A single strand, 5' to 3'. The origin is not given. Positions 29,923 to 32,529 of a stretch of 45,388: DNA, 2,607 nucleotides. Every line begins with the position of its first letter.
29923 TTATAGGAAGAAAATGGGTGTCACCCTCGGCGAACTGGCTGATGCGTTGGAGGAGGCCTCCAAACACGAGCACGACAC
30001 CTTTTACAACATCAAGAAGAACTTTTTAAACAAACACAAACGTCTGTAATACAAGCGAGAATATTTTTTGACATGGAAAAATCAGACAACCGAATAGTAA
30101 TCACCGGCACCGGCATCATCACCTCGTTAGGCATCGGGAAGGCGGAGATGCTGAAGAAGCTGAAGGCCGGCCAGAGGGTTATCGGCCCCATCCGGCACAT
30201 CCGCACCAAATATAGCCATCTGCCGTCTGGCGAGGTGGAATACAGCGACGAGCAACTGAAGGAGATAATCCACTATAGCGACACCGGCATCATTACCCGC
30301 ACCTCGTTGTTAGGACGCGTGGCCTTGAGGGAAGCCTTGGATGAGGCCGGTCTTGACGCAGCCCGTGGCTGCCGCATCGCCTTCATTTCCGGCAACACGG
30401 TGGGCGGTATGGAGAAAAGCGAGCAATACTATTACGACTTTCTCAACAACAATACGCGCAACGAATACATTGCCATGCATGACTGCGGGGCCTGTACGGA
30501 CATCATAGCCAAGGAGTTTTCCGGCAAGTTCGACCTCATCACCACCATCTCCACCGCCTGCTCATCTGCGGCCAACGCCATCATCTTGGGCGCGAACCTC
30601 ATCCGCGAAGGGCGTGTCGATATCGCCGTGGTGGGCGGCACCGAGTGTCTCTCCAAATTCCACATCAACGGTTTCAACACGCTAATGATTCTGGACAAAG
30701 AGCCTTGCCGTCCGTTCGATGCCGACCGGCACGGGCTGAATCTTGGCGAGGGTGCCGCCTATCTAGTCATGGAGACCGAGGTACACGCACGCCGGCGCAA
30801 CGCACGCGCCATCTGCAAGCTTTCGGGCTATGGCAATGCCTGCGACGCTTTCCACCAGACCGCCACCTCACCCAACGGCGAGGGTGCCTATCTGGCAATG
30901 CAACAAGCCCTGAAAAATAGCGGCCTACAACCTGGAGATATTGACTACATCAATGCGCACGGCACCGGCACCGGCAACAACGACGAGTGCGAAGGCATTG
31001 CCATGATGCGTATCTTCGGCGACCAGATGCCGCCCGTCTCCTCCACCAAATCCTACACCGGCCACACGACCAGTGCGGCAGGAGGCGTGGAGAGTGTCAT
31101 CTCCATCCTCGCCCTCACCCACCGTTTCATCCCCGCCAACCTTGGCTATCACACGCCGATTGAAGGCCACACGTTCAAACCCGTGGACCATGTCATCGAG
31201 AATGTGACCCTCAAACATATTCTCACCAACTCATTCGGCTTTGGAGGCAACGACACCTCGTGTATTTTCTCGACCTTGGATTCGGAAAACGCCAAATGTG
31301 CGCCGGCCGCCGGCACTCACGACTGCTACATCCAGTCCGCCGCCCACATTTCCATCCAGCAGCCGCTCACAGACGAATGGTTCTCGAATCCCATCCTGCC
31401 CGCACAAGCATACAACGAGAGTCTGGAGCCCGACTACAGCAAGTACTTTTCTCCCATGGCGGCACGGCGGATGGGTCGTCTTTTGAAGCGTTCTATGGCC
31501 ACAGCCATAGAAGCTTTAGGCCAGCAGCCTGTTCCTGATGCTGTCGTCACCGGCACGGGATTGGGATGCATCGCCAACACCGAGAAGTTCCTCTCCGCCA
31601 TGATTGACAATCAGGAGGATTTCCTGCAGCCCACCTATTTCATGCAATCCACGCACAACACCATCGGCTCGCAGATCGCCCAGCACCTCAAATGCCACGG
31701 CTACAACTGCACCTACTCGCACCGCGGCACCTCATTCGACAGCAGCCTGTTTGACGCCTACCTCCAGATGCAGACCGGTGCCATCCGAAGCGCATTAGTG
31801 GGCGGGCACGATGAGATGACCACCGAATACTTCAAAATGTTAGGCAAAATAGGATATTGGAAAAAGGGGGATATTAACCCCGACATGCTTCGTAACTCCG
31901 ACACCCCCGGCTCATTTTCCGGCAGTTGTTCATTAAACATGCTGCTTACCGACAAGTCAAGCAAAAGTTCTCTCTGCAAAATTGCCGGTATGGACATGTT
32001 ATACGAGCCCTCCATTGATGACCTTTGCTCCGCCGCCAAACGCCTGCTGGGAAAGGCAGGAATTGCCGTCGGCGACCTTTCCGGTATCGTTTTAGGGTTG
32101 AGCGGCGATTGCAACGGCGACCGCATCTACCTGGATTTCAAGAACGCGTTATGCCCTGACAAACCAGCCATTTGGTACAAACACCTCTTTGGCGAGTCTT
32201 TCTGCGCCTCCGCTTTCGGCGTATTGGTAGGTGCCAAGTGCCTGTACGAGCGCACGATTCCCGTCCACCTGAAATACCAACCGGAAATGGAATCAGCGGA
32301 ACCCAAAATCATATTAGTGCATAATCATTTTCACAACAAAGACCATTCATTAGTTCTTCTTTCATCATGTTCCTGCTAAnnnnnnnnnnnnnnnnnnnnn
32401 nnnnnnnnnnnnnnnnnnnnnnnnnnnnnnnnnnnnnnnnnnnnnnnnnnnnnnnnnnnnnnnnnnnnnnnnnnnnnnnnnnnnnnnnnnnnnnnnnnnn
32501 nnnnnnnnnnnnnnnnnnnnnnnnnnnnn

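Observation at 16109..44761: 28-gene single-strand aryl-polyene/flexirubin-type type II PKS cluster in a Bacteroidales-like chromosome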

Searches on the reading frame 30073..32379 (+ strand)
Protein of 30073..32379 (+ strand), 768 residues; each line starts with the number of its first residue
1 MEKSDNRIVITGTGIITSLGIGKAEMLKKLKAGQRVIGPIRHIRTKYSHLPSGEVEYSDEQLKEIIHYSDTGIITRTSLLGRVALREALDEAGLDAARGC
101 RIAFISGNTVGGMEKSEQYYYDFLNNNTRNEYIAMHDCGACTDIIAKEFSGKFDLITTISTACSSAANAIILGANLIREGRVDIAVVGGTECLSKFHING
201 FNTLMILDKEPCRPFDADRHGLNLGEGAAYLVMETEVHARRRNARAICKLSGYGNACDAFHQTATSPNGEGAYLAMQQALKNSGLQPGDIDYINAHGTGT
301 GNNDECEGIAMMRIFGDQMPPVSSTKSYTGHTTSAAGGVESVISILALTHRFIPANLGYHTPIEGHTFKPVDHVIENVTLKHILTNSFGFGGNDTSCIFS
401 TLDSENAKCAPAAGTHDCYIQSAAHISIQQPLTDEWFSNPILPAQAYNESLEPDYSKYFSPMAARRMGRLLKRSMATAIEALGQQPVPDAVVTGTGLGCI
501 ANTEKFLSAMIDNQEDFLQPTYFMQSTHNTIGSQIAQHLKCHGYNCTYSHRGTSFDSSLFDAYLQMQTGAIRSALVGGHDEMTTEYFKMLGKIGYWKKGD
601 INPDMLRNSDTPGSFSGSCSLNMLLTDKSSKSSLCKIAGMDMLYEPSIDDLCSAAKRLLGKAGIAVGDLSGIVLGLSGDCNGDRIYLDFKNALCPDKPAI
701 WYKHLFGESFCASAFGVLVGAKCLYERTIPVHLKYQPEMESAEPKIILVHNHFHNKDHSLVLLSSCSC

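Call 4: search_protein_families(library=pfam, proteins=[window:30073-32379:+], max_evalue=0.01)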
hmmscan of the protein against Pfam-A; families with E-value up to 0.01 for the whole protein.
window:30073-32379:+ (768 aa): 5 families
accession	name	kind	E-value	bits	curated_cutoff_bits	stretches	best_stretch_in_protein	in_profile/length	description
PF00109.32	ketoacyl-synt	-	1.1e-32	114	20.8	2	6-236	2-249/252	Beta-ketoacyl synthase, N-terminal domain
PF02801.28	Ketoacyl-synt_C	-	3.2e-32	111.5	20.8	1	248-359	2-118/119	Beta-ketoacyl synthase, C-terminal domain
PF00108.29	Thiolase_N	-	3.4e-08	33.6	26.4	1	156-197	78-119/260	Thiolase, N-terminal domain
PF13723.12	Ketoacyl-synt_2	-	2e-07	31.3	25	1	452-585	15-144/223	Beta-ketoacyl synthase, N-terminal domain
PF08545.16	ACP_syn_III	-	0.0053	17.1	24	0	159-196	3-40/80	3-Oxoacyl-[acyl-carrier-protein (ACP)] synthase III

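Call 7: search_protein_families(library=ncbifam, proteins=[window:30073-32379:+], max_evalue=0.001)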
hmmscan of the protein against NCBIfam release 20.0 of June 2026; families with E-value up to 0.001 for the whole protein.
window:30073-32379:+ (768 aa): 28 families (the best 25 are shown)
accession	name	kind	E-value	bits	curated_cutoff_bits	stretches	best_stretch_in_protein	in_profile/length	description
TIGR03150.1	fabF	equivalog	4.4e-95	318.8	493.75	2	6-399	1-406/407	beta-ketoacyl-ACP synthase II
NF006618.0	PRK09185.1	subfamily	2.4e-92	310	407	2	6-401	3-392/394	beta-ketoacyl-ACP synthase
NF005589.0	PRK07314.1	subfamily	2.4e-91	306.6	387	1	5-401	3-411/413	beta-ketoacyl-ACP synthase II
NF004970.0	PRK06333.1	subfamily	1.2e-72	245.1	525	1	5-401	3-421/424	beta-ketoacyl-ACP synthase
NF005076.0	PRK06501.1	equivalog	2.9e-68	230.7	629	1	8-400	13-421/425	beta-ketoacyl-ACP synthase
NF058662.1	cispenta_AmcF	equivalog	1.1e-62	212.2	325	1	8-400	2-368/369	cispentacin biosynthesis acyltransferase subunit AmcF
NF004618.0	PRK05952.1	equivalog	6.2e-62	209.7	455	1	7-396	3-377/384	beta-ketoacyl-ACP synthase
NF006274.0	PRK08439.1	equivalog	1.7e-61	208.2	621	1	6-400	2-404/406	beta-ketoacyl-ACP synthase II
NF005490.0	PRK07103.1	equivalog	1.6e-60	205.3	445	1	5-399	3-410/414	polyketide beta-ketoacyl:acyl carrier protein synthase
NF006587.0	PRK09116.1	equivalog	3.4e-57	194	470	1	6-400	2-405/408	beta-ketoacyl-ACP synthase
NF005916.1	PRK07910.1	equivalog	3.1e-54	184.5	560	1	7-400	13-416/418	KasA/KasB family beta-ketoacyl-ACP synthase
NF006434.0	PRK08722.1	equivalog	3.1e-53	181.1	759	1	4-400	2-412/414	beta-ketoacyl-ACP synthase II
NF005935.0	PRK07967.1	equivalog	1.2e-47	162.7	630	1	6-402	2-404/406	beta-ketoacyl-ACP synthase I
NF045894.1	PKS_plus_SDR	equivalog_domain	4.7e-31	107.3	1740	1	130-362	137-379/1515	type I polyketide synthase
NF040607.1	mycolic_Pks13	equivalog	4.5e-28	97.3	2100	1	105-368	210-484/1680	polyketide synthase Pks13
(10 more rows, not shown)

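Call 19: search_solved_structures(query=window:30073-32379:+, max_evalue=0.001, show_alignments=0)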
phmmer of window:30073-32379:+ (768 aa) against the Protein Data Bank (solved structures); distinct sequences matched with E-value up to 0.001: 157 (the best 60 are shown).
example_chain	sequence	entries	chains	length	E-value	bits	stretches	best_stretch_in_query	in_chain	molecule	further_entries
9s5h_B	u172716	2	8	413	3.5e-65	223.9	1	5-398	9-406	3-oxoacyl-(Acyl-carrier-protein) synthase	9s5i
5sxo_A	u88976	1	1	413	1.2e-58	202.3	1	6-402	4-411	3-oxoacyl-[acyl-carrier-protein] synthase 2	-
3o04_A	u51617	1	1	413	3.9e-58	200.6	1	6-402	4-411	beta-keto-acyl carrier protein synthase II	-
4ls5_A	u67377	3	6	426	5.6e-58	200.1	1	4-401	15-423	3-oxoacyl-[acyl-carrier-protein] synthase 2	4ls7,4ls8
4ls6_A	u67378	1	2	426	1.9e-57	198.3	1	4-401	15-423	3-oxoacyl-[acyl-carrier-protein] synthase 2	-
2rjt_A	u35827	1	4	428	4.7e-56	193.7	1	6-399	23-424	Beta-ketoacyl-ACP synthase II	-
1ox0_A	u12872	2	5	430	7.2e-56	193.1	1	6-400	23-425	Beta ketoacyl-acyl carrier protein synthase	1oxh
6okg_A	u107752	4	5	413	2e-55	191.6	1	4-400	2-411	3-oxoacyl-[acyl-carrier-protein] synthase 2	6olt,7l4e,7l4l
2gfw_A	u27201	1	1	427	2.4e-55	191.3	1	4-400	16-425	3-oxoacyl-[acyl-carrier-protein] synthase 2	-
1b3n_A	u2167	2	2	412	2.9e-55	191.1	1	5-400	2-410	PROTEIN (KETOACYL ACYL CARRIER PROTEIN SYNTHASE 2) | BETA-KETOACYL ACP SYNTHASE II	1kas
2alm_A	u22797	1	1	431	1.2e-54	189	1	6-400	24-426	3-oxoacyl-(acyl-carrier-protein) synthase II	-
2gfy_A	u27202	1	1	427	1.8e-54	188.4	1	4-400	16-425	3-oxoacyl-[acyl-carrier-protein] synthase 2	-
9lpl_A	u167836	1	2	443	3.7e-54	187.4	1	4-402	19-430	3-oxoacyl-[acyl-carrier-protein] synthase 2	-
3hnz_A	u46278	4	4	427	3.9e-54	187.4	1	4-400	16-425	3-oxoacyl-[acyl-carrier-protein] synthase 2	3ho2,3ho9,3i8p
1j3n_A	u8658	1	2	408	4e-54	187.3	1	7-399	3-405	3-oxoacyl-(acyl-carrier protein) synthase II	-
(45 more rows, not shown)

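Call 65: find_homologous_proteins(query=window:30073-32379:+, max_evalue=1e-30)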
Query window:30073-32379:+ (768 aa): 7193 proteins with E <= 1e-30 among 8000 candidates; the best 120 are listed.
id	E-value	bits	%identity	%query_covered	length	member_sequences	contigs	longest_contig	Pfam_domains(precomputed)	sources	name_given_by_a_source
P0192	0.0e+0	1741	98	100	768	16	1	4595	PF00109.33,PF13723.13,PF00108.30,PF02801.29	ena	-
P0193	0.0e+0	1639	92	100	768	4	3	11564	PF00109.33,PF13723.13,PF00108.30,PF02801.29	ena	-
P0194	0.0e+0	1629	91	100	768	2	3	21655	PF00109.33,PF13723.13,PF00108.30,PF02801.29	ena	-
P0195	0.0e+0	1618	90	100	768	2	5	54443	PF00109.33,PF13723.13,PF00108.30,PF02801.29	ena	-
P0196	0.0e+0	1582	88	100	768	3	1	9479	PF00109.33,PF13723.13,PF00108.30,PF02801.29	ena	-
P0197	0.0e+0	1562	87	100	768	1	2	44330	PF00109.33,PF13723.13,PF00108.30,PF02801.29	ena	-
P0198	0.0e+0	1562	87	99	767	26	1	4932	PF00109.33,PF13723.13,PF00108.30,PF02801.29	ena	-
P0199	0.0e+0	1545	86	100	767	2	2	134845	PF00109.33,PF13723.13,PF00108.30,PF02801.29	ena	-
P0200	0.0e+0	1530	85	100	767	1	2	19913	PF00109.33,PF13723.13,PF00108.30,PF02801.29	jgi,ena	-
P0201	0.0e+0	1509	84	99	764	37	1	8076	PF00109.33,PF13723.13,PF00108.30,PF02801.29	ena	-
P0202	0.0e+0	1505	84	99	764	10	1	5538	PF00109.33,PF13723.13,PF00108.30,PF02801.29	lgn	-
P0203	0.0e+0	1501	84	100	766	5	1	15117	PF00109.33,PF13723.13,PF00108.30,PF02801.29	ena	-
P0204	0.0e+0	1497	83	99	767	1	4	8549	PF00109.33,PF13723.13,PF00108.30,PF02801.29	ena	-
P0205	0.0e+0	1491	83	100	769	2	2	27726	PF00109.33,PF13723.13,PF00108.30,PF02801.29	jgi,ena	-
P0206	0.0e+0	1434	80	99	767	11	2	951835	PF00109.33,PF13723.13,PF00108.30,PF02801.29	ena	-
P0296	1.3e-240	819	49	99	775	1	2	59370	PF00109.33,PF13723.13,PF00108.30,PF02801.29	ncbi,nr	ncbi:hypothetical protein FACS189432_06270 [Bacteroidia bacterium]|nr:hypothetical protein FACS18942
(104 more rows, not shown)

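Call 66: find_encoding_contigs(protein=P0206, flank=10000, max_places=1)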
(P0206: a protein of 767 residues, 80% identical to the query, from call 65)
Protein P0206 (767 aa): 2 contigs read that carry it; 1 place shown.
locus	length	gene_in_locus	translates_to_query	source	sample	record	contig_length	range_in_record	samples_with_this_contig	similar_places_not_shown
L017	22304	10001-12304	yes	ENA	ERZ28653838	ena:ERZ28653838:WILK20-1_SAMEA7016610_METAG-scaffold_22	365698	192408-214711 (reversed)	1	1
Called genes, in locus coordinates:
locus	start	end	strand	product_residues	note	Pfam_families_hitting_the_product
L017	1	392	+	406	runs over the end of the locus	PF00109:ketoacyl-synt, PF02801:Ketoacyl-synt_C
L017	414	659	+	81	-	PF00550:PP-binding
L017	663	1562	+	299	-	PF03279:Lip_A_acyltrans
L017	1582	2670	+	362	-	PF21212:Dimerisation2-like_dom, PF08100:Dimerisation (faint), PF00891:Methyltransf_2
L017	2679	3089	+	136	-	PF22817:ApeP-like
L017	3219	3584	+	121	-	PF03061:4HBT, PF13279:4HBT_2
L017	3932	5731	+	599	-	PF00109:ketoacyl-synt, PF02801:Ketoacyl-synt_C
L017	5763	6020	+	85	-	PF00550:PP-binding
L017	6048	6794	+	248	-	PF00005:ABC_tran, PF13304:AAA_21 (weak)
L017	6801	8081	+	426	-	PF12679:ABC2_membrane_2, PF12698:ABC2_membrane_3, PF01061:ABC2_membrane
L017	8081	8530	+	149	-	-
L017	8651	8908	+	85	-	PF22818:ApeI-like (weak)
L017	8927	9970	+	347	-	PF14399:BtrH_N, PF16169:DUF4872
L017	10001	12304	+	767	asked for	PF00109:ketoacyl-synt, PF00108:Thiolase_N (weak), PF02801:Ketoacyl-synt_C, PF13723:Ketoacyl-synt_2 (weak)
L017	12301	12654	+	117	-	PF10639:TMEM234 (weak)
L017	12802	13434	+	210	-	PF03548:LolA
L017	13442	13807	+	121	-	PF22818:ApeI-like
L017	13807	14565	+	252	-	PF00535:Glycos_transf_2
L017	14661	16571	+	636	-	PF02518:HATPase_c, PF13589:HATPase_c_3, PF00183:HSP90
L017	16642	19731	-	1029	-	PF00246:Peptidase_M14, PF13620:CarboxypepD_reg (weak), PF19081:Ig_7 (weak), PF18962:Por_Secre_tail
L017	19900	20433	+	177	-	PF00849:PseudoU_synth_2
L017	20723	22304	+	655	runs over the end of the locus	PF02934:GatB_N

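Call 67: find_encoding_contigs(protein=P0296, flank=10000, max_places=1)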
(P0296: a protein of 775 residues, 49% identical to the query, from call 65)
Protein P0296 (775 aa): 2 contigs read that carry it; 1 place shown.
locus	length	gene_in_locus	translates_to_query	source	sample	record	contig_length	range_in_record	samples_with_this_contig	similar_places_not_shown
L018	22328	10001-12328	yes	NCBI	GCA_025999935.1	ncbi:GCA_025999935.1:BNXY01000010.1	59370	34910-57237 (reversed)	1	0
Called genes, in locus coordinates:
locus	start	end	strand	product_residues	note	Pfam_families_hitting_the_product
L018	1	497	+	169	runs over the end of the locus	PF22817:ApeP-like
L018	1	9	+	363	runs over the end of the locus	PF21212:Dimerisation2-like_dom, PF00891:Methyltransf_2, PF13489:Methyltransf_23 (weak), PF08242:Methyltransf_12 (weak)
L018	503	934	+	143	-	PF13279:4HBT_2, PF03061:4HBT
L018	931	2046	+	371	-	PF00109:ketoacyl-synt, PF02801:Ketoacyl-synt_C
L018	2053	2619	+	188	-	-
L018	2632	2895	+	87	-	-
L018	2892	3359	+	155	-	PF22817:ApeP-like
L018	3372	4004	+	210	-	PF03548:LolA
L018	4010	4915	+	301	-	-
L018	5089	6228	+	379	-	PF08541:ACP_syn_III_C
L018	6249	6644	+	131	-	-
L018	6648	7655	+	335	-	PF14399:BtrH_N, PF16169:DUF4872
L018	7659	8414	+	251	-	PF00005:ABC_tran, PF13304:AAA_21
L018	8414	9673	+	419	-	PF12698:ABC2_membrane_3, PF01061:ABC2_membrane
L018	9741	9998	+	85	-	PF00550:PP-binding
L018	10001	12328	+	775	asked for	PF00109:ketoacyl-synt, PF00108:Thiolase_N, PF02801:Ketoacyl-synt_C, PF13723:Ketoacyl-synt_2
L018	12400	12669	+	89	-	PF00892:EamA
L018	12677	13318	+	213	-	PF03548:LolA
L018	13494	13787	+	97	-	-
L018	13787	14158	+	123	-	PF07977:FabA (faint), PF22818:ApeI-like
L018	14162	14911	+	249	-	PF00535:Glycos_transf_2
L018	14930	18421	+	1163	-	PF03176:MMPL, PF01553:Acyltransferase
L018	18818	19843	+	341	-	-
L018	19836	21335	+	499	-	PF00890:FAD_binding_2 (weak), PF01266:DAO (weak), PF01593:Amino_oxidase, PF01946:Thi4 (weak), PF03486:HI0933_like (faint), PF13450:NAD_binding_8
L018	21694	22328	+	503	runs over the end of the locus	PF01266:DAO (faint), PF01593:Amino_oxidase, PF03486:HI0933_like (faint), PF13450:NAD_binding_8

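Call 68: search_protein_families(library=ncbifam, proteins=[L018:4010-4915:+, L018:5089-6228:+, L018:6249-6644:+, L018:6648-7655:+, L018:2053-2619:+, L018:18818-19843:+, L018:13494-13787:+], max_evalue=0.001)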
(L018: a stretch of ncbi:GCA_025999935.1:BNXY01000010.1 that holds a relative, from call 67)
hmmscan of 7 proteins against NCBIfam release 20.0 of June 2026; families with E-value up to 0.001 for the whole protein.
L018:4010-4915:+ (301 aa): 0 families

L018:5089-6228:+ (379 aa): 9 families
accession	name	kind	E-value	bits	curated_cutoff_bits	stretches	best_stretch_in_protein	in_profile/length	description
NF053539.1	resorcinol_DarB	exception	4.7e-167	555.9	550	1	4-379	2-377/377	dialkylresorcinol biosynthesis protein DarB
NF005293.2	PRK06816.1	subfamily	7e-165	548.6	450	1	5-379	1-378/378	StlD/DarB family beta-ketosynthase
NF006829.0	PRK09352.1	subfamily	4.7e-29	101.4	249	2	4-159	4-148/322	beta-ketoacyl-ACP synthase 3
TIGR00747.1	fabH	subfamily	1.7e-24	86.5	292.1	2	5-158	3-145/322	beta-ketoacyl-ACP synthase III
NF005541.0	PRK07204.1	equivalog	4.3e-20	72.4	402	1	1-373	1-324/329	beta-ketoacyl-ACP synthase III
NF006720.0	PRK09258.1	equivalog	5.6e-18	65.3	285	1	3-362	4-323/338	3-oxoacyl-ACP synthase III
NF004623.0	PRK05963.1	equivalog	7.4e-16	58.3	437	2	8-141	9-131/328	beta-ketoacyl-ACP synthase III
NF009519.0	PRK12880.1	equivalog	1.8e-07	30.8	436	0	278-322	247-291/353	beta-ketoacyl-ACP synthase III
NF005308.0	PRK06840.1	equivalog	9.7e-07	28.1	315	1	3-151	3-141/339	3-oxoacyl-ACP synthase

L018:6249-6644:+ (131 aa): 2 families
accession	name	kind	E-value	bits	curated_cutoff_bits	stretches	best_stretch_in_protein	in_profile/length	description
NF053545.1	flexirubin_DarG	equivalog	2.1e-44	150.8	170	1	1-129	1-129/129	flexirubin biosynthesis protein DarG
NF053536.1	DarG_fam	subfamily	1.4e-42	144.9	70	1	1-130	1-129/131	DarG family dialkylresorcinol biosynthesis protein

L018:6648-7655:+ (335 aa): 1 family
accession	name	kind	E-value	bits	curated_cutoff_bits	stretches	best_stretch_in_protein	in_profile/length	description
NF053550.1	DarH_acyl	equivalog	2.8e-129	430.9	300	1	4-330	1-324/325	BtrH-related acyltransferase DarH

L018:2053-2619:+ (188 aa): 0 families

L018:18818-19843:+ (341 aa): 0 families

L018:13494-13787:+ (97 aa): 1 family
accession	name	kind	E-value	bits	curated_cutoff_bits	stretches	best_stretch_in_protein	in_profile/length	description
NF053540.1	LolB2_flexi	equivalog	1.7e-06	27.9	60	1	2-64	64-127/203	flexirubin biosynthesis protein LolB2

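Call 70: search_protein_families(library=ncbifam, proteins=[L017:8927-9970:+], max_evalue=0.001)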
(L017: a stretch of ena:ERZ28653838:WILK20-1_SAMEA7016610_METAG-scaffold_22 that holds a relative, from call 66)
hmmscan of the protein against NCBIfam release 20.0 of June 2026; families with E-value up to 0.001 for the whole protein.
L017:8927-9970:+ (347 aa): 1 family
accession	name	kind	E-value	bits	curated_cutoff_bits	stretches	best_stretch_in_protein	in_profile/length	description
NF053550.1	DarH_acyl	equivalog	4.1e-74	249.6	300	1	5-336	2-324/325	BtrH-related acyltransferase DarH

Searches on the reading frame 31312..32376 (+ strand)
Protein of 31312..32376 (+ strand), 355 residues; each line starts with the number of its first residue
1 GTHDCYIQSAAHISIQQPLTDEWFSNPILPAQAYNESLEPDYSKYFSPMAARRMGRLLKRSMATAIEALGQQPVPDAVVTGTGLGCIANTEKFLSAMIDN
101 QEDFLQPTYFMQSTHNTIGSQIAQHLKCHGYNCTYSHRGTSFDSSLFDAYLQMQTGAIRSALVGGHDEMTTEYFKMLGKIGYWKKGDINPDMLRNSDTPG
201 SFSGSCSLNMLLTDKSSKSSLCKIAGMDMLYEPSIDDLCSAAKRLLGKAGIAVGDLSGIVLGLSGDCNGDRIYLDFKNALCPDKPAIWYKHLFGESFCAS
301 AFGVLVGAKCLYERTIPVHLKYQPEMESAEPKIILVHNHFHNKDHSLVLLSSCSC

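Call 24: search_solved_structures(query=window:31312-32376:+, max_evalue=10, show_alignments=1)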
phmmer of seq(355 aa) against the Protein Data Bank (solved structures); distinct sequences matched with E-value up to 10: 3.
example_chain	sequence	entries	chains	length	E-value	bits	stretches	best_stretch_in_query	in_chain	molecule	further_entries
6qsp_B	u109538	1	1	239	0.069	15.5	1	18-164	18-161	Uncharacterized protein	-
9cq1_A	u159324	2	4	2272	0.32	13.3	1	107-220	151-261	EcPKS1 - condensing region | Polyketide synthase 1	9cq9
9s5h_C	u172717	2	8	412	0.98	11.7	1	78-174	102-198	3-oxoacyl-(Acyl-carrier-protein) synthase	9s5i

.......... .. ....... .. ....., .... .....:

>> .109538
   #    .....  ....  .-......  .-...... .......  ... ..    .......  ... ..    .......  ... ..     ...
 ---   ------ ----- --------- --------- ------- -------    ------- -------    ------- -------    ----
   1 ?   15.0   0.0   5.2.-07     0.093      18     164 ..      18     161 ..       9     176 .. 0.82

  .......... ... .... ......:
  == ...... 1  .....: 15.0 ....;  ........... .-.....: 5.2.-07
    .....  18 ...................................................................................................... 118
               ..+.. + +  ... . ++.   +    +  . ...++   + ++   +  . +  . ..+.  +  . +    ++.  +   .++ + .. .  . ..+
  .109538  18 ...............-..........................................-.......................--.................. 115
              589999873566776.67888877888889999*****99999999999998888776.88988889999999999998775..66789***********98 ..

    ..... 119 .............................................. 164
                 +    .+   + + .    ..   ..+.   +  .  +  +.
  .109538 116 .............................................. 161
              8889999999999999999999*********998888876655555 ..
